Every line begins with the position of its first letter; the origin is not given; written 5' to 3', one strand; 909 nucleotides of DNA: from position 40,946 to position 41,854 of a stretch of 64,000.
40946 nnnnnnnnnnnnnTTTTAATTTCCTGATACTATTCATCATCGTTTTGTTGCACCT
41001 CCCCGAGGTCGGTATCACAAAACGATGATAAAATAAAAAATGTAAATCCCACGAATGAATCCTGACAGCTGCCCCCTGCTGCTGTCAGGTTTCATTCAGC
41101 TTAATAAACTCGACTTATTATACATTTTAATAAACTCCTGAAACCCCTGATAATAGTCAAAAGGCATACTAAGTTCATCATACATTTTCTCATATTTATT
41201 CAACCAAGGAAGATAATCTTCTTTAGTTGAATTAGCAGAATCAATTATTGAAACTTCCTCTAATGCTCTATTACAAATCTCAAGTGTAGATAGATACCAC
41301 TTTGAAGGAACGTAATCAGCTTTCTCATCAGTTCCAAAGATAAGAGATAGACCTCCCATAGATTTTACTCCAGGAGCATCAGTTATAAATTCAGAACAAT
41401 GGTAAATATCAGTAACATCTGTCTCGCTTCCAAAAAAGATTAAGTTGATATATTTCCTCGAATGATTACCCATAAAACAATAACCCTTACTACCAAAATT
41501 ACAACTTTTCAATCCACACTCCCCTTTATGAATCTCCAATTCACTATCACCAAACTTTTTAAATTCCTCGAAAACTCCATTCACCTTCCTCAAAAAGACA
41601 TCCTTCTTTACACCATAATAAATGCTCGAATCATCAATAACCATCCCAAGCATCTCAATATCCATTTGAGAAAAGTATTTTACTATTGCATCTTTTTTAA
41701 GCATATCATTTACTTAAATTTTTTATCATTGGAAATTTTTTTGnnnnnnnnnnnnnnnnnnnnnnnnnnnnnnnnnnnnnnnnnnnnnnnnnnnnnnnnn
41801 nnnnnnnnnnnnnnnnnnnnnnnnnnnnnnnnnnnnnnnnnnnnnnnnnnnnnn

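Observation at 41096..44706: AT-rich cassette encoding a TPR-fused Cas4-like PD-(D/E)xK nuclease with a Cys cluster, with no CRISPR-cas context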

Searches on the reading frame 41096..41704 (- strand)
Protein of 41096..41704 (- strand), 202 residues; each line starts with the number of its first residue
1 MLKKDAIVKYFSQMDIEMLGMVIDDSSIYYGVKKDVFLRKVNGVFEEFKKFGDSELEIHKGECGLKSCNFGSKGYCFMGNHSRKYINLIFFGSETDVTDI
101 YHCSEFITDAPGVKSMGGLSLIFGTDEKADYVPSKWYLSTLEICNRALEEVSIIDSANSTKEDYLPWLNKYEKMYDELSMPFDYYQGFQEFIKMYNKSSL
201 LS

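Call 3: search_protein_families(library=pfam, proteins=[window:41096-41704:-], max_evalue=1)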
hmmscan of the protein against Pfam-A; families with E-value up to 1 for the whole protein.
window:41096-41704:- (202 aa): 0 families

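Call 4: search_protein_families(library=padloc, proteins=[window:41096-41704:-], max_evalue=1)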
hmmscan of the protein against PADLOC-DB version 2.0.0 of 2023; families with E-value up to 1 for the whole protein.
window:41096-41704:- (202 aa): 0 families

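Call 5: search_protein_families(library=ncbifam, proteins=[window:41096-41704:-], max_evalue=1)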
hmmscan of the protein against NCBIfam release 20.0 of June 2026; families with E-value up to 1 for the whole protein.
window:41096-41704:- (202 aa): 0 families

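Call 10: find_homologous_proteins(query=window:41096-41704:-)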
Query window:41096-41704:- (202 aa): 4 proteins with E <= 0.001 among 54 candidates.
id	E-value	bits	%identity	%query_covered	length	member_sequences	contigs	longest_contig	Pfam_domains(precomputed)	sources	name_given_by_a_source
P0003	2.5e-132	457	100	100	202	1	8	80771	-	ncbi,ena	-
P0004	2.8e-96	339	75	97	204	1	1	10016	-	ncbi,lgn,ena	ncbi:MAG: hypothetical protein WCL14_10180 [Bacteroidota bacterium]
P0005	8.4e-96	337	73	98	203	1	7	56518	-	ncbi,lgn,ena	-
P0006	3.0e-90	319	70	100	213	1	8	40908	-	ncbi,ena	-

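Call 11: search_protein_families(library=phrogs, proteins=[window:41096-41704:-], max_evalue=1)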
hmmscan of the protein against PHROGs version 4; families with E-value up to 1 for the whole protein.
window:41096-41704:- (202 aa): 2 families
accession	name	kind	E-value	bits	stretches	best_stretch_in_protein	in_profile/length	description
phrog_1773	-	other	0.023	15.4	0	86-107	15-36/55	6-phosphofructokinase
phrog_31794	-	unknown function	0.1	13.5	1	6-70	88-152/198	-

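Call 12: find_encoding_contigs(protein=P0005, flank=10000, max_places=3)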
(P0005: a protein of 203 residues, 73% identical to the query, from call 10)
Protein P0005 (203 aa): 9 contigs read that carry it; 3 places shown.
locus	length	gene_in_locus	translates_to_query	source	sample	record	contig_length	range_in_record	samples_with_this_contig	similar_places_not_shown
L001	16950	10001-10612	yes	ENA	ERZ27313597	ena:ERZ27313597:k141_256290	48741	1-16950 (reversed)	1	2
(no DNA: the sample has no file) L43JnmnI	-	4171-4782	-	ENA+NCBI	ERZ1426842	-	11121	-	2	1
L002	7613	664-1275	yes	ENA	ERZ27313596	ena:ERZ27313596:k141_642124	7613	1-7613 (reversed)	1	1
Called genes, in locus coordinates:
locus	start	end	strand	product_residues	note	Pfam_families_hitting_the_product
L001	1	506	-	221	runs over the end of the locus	-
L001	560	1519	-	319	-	PF02517:Rce1-like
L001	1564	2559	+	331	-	PF01207:Dus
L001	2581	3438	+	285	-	PF01745:IPT, PF01715:IPPT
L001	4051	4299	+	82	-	-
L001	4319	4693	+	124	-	-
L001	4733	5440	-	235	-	PF18306:LDcluster4, PF03641:Lysine_decarbox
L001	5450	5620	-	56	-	-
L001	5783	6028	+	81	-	-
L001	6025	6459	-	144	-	-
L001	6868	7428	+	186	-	-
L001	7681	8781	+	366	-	-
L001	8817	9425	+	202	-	PF20600:ExoX-like_C (faint)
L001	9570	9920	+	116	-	PF00226:DnaJ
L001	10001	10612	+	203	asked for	-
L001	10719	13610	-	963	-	PF00005:ABC_tran (faint), PF02463:SMC_N (faint), PF13191:AAA_16 (faint), PF13555:AAA_29 (faint), PF20703:nSTAND1 (faint), PF17760:UvrA_inter, PF17755:UvrA_DNA-bind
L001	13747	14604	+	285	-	PF00582:Usp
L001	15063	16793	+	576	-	PF18962:Por_Secre_tail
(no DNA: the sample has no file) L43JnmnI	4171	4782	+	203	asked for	-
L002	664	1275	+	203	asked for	-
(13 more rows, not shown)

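Call 13: find_encoding_contigs(protein=P0006, flank=10000, max_places=3)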
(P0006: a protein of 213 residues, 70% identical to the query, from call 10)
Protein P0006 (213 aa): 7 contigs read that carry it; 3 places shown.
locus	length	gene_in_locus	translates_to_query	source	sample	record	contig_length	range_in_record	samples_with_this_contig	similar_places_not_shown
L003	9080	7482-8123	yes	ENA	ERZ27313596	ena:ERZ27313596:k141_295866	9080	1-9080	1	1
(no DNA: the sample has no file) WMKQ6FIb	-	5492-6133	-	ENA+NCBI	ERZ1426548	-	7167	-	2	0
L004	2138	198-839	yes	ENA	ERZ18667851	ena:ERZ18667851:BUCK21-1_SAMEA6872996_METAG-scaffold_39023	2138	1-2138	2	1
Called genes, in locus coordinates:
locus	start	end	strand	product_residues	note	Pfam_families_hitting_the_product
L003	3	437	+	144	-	?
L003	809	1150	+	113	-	PF01339:CheB_methylest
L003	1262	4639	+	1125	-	PF01339:CheB_methylest, PF03705:CheR_N, PF01739:CheR, PF00989:PAS, PF08448:PAS_4, PF13426:PAS_9, PF08447:PAS_3, PF00512:HisKA, +5 more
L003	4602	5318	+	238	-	PF02518:HATPase_c, PF00072:Response_reg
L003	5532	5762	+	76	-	-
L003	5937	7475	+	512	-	PF00805:Pentapeptide (faint), PF13576:Pentapeptide_3 (faint), PF13599:Pentapeptide_4 (faint)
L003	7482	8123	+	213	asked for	-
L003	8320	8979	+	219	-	-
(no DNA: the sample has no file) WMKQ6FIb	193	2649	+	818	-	PF08448:PAS_4 (weak), PF00989:PAS, PF08448:PAS_4, PF13426:PAS_9, PF08447:PAS_3, PF08448:PAS_4 (weak), PF13426:PAS_9 (weak), PF00512:HisKA, +2 more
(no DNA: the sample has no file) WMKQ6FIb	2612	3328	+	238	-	PF02518:HATPase_c, PF00072:Response_reg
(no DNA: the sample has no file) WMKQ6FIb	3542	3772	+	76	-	-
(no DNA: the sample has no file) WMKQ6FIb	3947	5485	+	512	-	PF00805:Pentapeptide (faint), PF13576:Pentapeptide_3 (faint), PF13599:Pentapeptide_4 (faint)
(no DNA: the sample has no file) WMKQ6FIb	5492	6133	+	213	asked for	-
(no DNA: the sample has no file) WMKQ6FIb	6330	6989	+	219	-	-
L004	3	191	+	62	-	?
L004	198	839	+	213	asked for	-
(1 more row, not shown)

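Call 14: find_encoding_contigs(protein=P0004, flank=10000, max_places=3)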
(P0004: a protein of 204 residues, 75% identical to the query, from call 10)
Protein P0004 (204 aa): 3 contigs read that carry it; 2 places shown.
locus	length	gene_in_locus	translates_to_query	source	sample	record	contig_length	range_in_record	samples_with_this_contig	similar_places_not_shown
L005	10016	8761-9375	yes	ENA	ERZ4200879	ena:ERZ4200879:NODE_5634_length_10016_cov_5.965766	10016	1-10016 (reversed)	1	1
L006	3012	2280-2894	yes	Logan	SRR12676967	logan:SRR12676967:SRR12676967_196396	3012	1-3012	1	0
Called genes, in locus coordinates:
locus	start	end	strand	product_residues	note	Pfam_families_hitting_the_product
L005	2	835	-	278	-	?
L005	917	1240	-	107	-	-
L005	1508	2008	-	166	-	PF00156:Pribosyltran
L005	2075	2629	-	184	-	PF00877:NLPC_P60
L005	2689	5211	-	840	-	PF02585:PIG-L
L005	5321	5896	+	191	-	PF13580:SIS_2, PF01380:SIS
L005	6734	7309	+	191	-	PF15956:DUF4760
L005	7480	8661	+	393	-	-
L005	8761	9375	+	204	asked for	-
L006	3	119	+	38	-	?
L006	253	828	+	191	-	PF15956:DUF4760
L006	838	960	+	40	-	-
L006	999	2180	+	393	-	-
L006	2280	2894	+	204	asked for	-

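Call 42: search_protein_families(library=pfam, proteins=[L005:7480-8661:+, L003:5937-7475:+, L003:8320-8979:+, L001:7681-8781:+, L001:8817-9425:+, L001:9570-9920:+, L005:6734-7309:+], max_evalue=0.1)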
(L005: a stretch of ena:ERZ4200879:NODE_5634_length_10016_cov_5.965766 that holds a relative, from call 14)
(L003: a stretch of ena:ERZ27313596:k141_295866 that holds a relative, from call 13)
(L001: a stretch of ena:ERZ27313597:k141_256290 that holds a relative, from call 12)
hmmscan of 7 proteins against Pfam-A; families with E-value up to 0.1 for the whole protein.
L005:7480-8661:+ (393 aa): 2 families
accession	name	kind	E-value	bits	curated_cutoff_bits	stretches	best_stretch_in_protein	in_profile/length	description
PF18741.7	MTES_1575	-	0.047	14.2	38.2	1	136-206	25-92/96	REase_MTES_1575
PF04480.18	DUF559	-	0.064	13.6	20.6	0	171-208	69-106/109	Protein of unknown function (DUF559)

L003:5937-7475:+ (512 aa): 4 families
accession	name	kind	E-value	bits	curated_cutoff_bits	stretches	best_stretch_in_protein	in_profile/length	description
PF00805.28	Pentapeptide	-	2.3e-12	46.6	20.2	2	257-296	1-40/40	Pentapeptide repeats (8 copies)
PF13599.13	Pentapeptide_4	-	5.4e-12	46.1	38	2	85-153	5-74/78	Pentapeptide repeat region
PF13576.12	Pentapeptide_3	-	1.2e-08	35.5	27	1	88-129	1-45/48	Pentapeptide repeats (9 copies)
PF23894.2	LD_SV2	-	0.003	18.3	29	1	118-213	3-88/92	SV2A/B/C luminal domain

L003:8320-8979:+ (219 aa): 3 families
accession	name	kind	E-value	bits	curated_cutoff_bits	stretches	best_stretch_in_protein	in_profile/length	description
PF14353.12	CpXC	-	0.00023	21.6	25.4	1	104-181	34-112/121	CpXC protein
PF10058.14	Zn_ribbon_10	-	0.026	14.7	24.2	1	77-114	20-51/54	ER junction formation factor lunapark, zinc ribbon finger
PF15059.11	Speriolin_C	-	0.064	13.7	27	0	16-61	80-124/148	Speriolin C-terminus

L001:7681-8781:+ (366 aa): 4 families
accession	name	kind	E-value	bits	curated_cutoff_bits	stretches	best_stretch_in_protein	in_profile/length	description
PF00515.34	TPR_1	-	0.00068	19.8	27.8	1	35-57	2-24/34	Tetratricopeptide repeat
PF07719.23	TPR_2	-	0.00076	19.9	27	0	35-57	2-24/34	Tetratricopeptide repeat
PF08965.17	Aca2_YdiL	-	0.00087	19.9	23.8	1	140-232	29-110/118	Aca2/YdiL-like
PF13181.12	TPR_8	-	0.0071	16.9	25.7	1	36-57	3-24/34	Tetratricopeptide repeat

L001:8817-9425:+ (202 aa): 1 family
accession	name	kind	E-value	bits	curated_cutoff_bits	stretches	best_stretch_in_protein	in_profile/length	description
PF20600.3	ExoX-like_C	-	1.6e-06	27.8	26.5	2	9-23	1-15/30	Exodeoxyribonuclease X-like C-terminal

L001:9570-9920:+ (116 aa): 1 family
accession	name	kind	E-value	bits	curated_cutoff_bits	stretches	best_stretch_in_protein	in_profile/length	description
PF00226.36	DnaJ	-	1.2e-20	73.8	27.8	1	4-66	1-63/63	DnaJ domain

L005:6734-7309:+ (191 aa): 4 families
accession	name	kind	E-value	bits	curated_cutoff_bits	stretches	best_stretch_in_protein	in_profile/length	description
PF15956.11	DUF4760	-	5e-10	40.1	25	1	71-153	40-139/141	Domain of unknown function (DUF4760)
PF00076.28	RRM_1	-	0.031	14.6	20.7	0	92-115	13-34/70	RNA recognition motif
PF14605.12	Nup35_RRM_2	-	0.034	14.5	27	0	89-112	12-36/53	Nup53/35/40-type RNA recognition motif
PF12535.13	Nudix_N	-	0.075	13.2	27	0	64-98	23-56/56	Hydrolase of X-linked nucleoside diphosphate N terminal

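Call 65: search_protein_families(library=padloc, proteins=[L005:7480-8661:+, L005:6734-7309:+, L003:5937-7475:+, L003:8320-8979:+, L001:7681-8781:+, L001:8817-9425:+, L001:9570-9920:+, L001:6868-7428:+], max_evalue=0.01)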
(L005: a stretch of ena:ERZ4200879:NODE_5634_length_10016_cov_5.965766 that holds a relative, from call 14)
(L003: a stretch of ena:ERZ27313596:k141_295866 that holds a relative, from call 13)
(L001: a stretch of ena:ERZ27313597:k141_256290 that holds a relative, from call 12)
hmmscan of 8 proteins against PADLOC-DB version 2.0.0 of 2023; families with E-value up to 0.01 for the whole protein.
L005:7480-8661:+ (393 aa): 0 families

L005:6734-7309:+ (191 aa): 0 families

L003:5937-7475:+ (512 aa): 0 families

L003:8320-8979:+ (219 aa): 0 families

L001:7681-8781:+ (366 aa): 0 families

L001:8817-9425:+ (202 aa): 0 families

L001:9570-9920:+ (116 aa): 0 families

L001:6868-7428:+ (186 aa): 0 families

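Call 69: predict_structure(alignment_id=A5)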
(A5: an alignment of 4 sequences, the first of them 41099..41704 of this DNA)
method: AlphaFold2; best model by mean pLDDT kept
length: 202 residues; sequences in the alignment: 4
mean_pLDDT: 37.3   pTM: 0.28
mean pLDDT of the five models: 37.3, 35.9, 34.1, 33.3, 32.9
residues with pLDDT >= 90: 0; 70-90: 0; 50-70: 10; < 50: 192
segments of 3 or more residues with pLDDT < 50: 1-45, 51-145, 147-154, 156-165, 172-202
pLDDT, mean of each block of 10 residues (from residue 1): 35 33 27 34 49 43 42 42 35 33 29 29 25 30 47 45 50 40 39 41 33
secondary structure, 60 per line:
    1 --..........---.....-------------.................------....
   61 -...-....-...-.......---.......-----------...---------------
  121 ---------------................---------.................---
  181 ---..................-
elements in order: H3-12 H16-20 H34-50 E57-60 E66-69 E75-81 E85-91 H136-151 H161-177 H184-201

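Call 79: find_related_loci(query=A5, collection=metagenome_contigs, flank=6000)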
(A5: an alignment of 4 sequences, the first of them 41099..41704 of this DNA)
Query A5 (202 aa) in metagenome_contigs; peptide patterns used: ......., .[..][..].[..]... (x = any residue, [..] = any of these).
600 stretches matched a pattern (row limit reached: there are more); 1 encode a relative of the query (tblastn E <= 1e-3); 1 distinct loci.
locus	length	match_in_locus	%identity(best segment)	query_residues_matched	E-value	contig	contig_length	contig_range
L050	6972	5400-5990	45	1-196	3e-49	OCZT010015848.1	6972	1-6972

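Call 84: search_protein_families(library=pfam, proteins=[L050:586-1737:+, L050:1753-2574:+, L050:2653-3498:+, L050:3634-4311:+, L050:4321-5352:+, L050:5400-6443:+, L050:6514-6795:+], max_evalue=0.1)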
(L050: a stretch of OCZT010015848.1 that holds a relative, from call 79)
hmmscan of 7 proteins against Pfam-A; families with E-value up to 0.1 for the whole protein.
L050:586-1737:+ (384 aa): 24 families
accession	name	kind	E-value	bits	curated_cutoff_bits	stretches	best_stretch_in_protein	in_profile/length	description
PF01443.25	Viral_helicase1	-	4.1e-15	56.7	21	2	25-181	1-150/228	Viral superfamily 1 RNA helicase core domain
PF13245.12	AAA_19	-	5.4e-09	36.8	25.1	1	21-132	10-132/134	AAA domain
PF09848.15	SLFN-g3_helicase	-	1.4e-07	31.6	24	1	25-224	4-221/354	Schlafen group 3, DNA/RNA helicase domain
PF13361.12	UvrD_C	-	4.8e-07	29.9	25.6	1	249-327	263-348/350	UvrD-like helicase C-terminal domain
PF13538.12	UvrD_C_2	-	4.2e-06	27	27.4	1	281-324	4-51/52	UvrD-like helicase C-terminal domain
PF00270.35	DEAD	-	4.3e-06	27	26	1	21-77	13-72/167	DEAD/DEAH box helicase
PF00580.27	UvrD-helicase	-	4.9e-06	26.9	23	1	92-132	212-254/271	UvrD/REP helicase N-terminal domain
PF04851.21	ResIII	-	1.4e-05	25.5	22.5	1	16-111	20-119/164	Type III restriction enzyme, res subunit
PF13401.12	AAA_22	-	2.5e-05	25.1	27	1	22-114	5-105/130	AAA domain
PF02562.22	PhoH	-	2.8e-05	24.1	27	1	25-59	22-56/205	PhoH-like protein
PF13604.12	AAA_30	-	4.8e-05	23.6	27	1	19-128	15-127/191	AAA domain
PF00437.27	T2SSE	-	0.0043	16.2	24.9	1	14-54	134-175/370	Type II/IV secretion system protein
PF20720.3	nSTAND3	-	0.0049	17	27.2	1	21-57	16-46/155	Novel STAND NTPase 3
PF01637.24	ATPase_2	-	0.0074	16.6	33.2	1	24-123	22-115/225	ATPase domain predominantly from Archaea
PF05729.18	NACHT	-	0.0093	16.2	26.7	1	25-48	3-26/167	NACHT domain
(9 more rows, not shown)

L050:1753-2574:+ (274 aa): 0 families

L050:2653-3498:+ (282 aa): 2 families
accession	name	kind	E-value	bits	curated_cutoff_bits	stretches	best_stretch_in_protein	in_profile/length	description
PF11185.13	DUF2971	-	7.9e-10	40.4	22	1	118-199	1-89/89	Protein of unknown function (DUF2971)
PF16741.10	mRNA_decap_C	-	0.024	14.4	27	1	234-245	11-22/43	mRNA-decapping enzyme C-terminus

L050:3634-4311:+ (226 aa): 1 family
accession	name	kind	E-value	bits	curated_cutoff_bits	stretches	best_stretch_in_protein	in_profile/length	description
PF04690.20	YABBY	-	0.025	15.3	28.6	0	148-173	28-51/69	YABBY protein, C-terminal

L050:4321-5352:+ (344 aa): 0 families

L050:5400-6443:+ (348 aa): 0 families

L050:6514-6795:+ (94 aa): 1 family
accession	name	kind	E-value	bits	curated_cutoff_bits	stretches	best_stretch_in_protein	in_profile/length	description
PF10047.15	DUF2281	-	1.6e-05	25.8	26.5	1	57-92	28-64/64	Protein of unknown function (DUF2281)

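Call 85: search_protein_families(library=padloc, proteins=[L050:586-1737:+, L050:1753-2574:+, L050:2653-3498:+, L050:3634-4311:+, L050:4321-5352:+, L050:5400-6443:+], max_evalue=0.01)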
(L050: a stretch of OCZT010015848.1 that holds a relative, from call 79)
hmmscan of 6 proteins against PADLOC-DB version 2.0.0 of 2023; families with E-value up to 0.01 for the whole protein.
L050:586-1737:+ (384 aa): 34 families (the best 25 are shown)
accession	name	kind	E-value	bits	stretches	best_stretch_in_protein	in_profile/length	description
PDLC00122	GajB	-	1.6e-20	71.5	3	266-335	411-472/502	UrvD helicase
PDLC02372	Nhi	-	7.8e-18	62.4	1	14-228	191-389/470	-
PDLC02350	AbiO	-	6.7e-16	56.1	1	14-222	187-380/468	AbiO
PDLC00117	GajB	-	9.2e-16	55.4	2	275-355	511-603/604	UrvD helicase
PDLC00123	GajB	-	4.9e-15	53.1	3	92-176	176-260/540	UrvD helicase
PDLC00129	GajB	-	2e-14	51.1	1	92-223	226-355/594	UrvD helicase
PDLC03802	RTasHel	-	4.9e-14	50.1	2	91-230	191-327/675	DRT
PDLC01087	C3a187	-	1.1e-13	48.9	2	91-325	318-542/559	NERD+UvrD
PDLC00138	GajB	-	2.2e-13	47.8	2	92-221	220-349/581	UrvD helicase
PDLC00127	GajB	-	2e-12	44.5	2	95-173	204-284/594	UrvD helicase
PDLC00104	GajB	-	5e-12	43.3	1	92-162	165-235/574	UrvD helicase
PDLC00103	GajB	-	9e-11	39.4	1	272-328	514-578/612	UrvD helicase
PDLC04173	GajB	-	1.6e-10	38.6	1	288-325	427-461/471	-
PDLC00107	GajB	-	2.2e-10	37.8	2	93-243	216-371/587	UrvD helicase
PDLC00140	GajB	-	5.5e-09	33.7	2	23-79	2-61/365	UrvD helicase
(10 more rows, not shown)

L050:1753-2574:+ (274 aa): 0 families

L050:2653-3498:+ (282 aa): 5 families
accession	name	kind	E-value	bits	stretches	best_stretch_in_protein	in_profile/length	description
PDLC04990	PDC-S31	-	1.1e-41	141.4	1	6-266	5-257/259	-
PDLC04994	PDC-S31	-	2.9e-33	113.4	1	9-262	18-268/273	-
PDLC04991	PDC-S31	-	1.5e-24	84.8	1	10-249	3-188/208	-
PDLC04992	PDC-S31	-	1.1e-06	26.6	1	91-208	45-163/220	-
PDLC04993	PDC-S31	-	5e-06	24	1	100-215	69-189/245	-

L050:3634-4311:+ (226 aa): 0 families

L050:4321-5352:+ (344 aa): 0 families

L050:5400-6443:+ (348 aa): 0 families
